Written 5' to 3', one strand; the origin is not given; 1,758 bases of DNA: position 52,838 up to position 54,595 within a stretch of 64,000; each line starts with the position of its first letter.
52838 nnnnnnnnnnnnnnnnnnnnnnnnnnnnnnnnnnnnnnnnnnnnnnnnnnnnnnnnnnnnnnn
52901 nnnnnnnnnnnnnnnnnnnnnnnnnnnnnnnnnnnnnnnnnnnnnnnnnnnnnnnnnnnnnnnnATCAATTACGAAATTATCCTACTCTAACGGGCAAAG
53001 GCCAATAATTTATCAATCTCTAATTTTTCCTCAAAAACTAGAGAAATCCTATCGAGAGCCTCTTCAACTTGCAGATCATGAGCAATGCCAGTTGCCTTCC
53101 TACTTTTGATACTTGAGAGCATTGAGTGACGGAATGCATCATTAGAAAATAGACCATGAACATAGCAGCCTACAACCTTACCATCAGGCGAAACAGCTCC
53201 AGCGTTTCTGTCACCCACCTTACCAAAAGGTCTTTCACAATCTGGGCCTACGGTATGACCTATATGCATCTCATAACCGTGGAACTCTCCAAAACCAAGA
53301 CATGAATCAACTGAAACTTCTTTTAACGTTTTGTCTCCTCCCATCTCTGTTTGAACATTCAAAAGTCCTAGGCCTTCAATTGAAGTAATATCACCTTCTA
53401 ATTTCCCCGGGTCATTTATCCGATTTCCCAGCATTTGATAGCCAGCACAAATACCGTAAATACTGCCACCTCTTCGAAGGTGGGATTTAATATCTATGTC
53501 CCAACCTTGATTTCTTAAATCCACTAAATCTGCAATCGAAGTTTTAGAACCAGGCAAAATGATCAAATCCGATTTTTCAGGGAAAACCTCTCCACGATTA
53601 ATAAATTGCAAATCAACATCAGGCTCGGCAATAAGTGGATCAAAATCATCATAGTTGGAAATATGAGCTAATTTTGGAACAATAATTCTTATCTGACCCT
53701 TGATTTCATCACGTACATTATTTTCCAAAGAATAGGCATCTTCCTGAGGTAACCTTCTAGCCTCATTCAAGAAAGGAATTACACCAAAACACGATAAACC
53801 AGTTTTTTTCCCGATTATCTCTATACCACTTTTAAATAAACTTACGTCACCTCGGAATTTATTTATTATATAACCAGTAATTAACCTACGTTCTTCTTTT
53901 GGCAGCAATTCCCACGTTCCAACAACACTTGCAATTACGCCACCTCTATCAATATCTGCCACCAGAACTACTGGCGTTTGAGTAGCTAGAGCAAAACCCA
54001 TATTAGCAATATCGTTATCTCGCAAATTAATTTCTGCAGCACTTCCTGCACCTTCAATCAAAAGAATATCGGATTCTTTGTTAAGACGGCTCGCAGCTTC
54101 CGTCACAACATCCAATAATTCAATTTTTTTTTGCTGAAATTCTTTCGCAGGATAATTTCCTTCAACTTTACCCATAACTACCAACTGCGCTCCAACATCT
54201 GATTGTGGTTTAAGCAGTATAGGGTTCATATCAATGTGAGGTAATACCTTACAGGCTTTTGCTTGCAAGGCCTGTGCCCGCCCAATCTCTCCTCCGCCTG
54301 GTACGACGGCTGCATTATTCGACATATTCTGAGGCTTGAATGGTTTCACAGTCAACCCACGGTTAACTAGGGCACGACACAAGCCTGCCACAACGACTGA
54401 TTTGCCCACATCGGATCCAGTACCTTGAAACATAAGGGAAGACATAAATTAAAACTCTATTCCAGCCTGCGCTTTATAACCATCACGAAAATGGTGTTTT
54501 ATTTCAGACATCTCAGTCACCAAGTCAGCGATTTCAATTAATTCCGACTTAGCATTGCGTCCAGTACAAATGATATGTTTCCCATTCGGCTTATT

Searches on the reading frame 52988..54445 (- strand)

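Call 78: search_protein_families(library=pfam, proteins=[window:52988-54445:-], max_evalue=0.00001)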
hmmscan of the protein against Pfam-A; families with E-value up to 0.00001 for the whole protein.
window:52988-54445:- (485 aa): 3 families
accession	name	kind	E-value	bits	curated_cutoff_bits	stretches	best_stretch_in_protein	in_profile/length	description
PF07685.20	GATase_3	-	2.3e-53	181.2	27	1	253-437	1-195/196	CobB/CobQ-like glutamine amidotransferase domain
PF01656.29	CbiA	-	4.7e-20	72.3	25.4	1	4-236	1-122/125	CobQ/CobB/MinD/ParA nucleotide binding domain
PF13500.12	AAA_26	-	3e-17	63.6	27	1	4-228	3-193/198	AAA domain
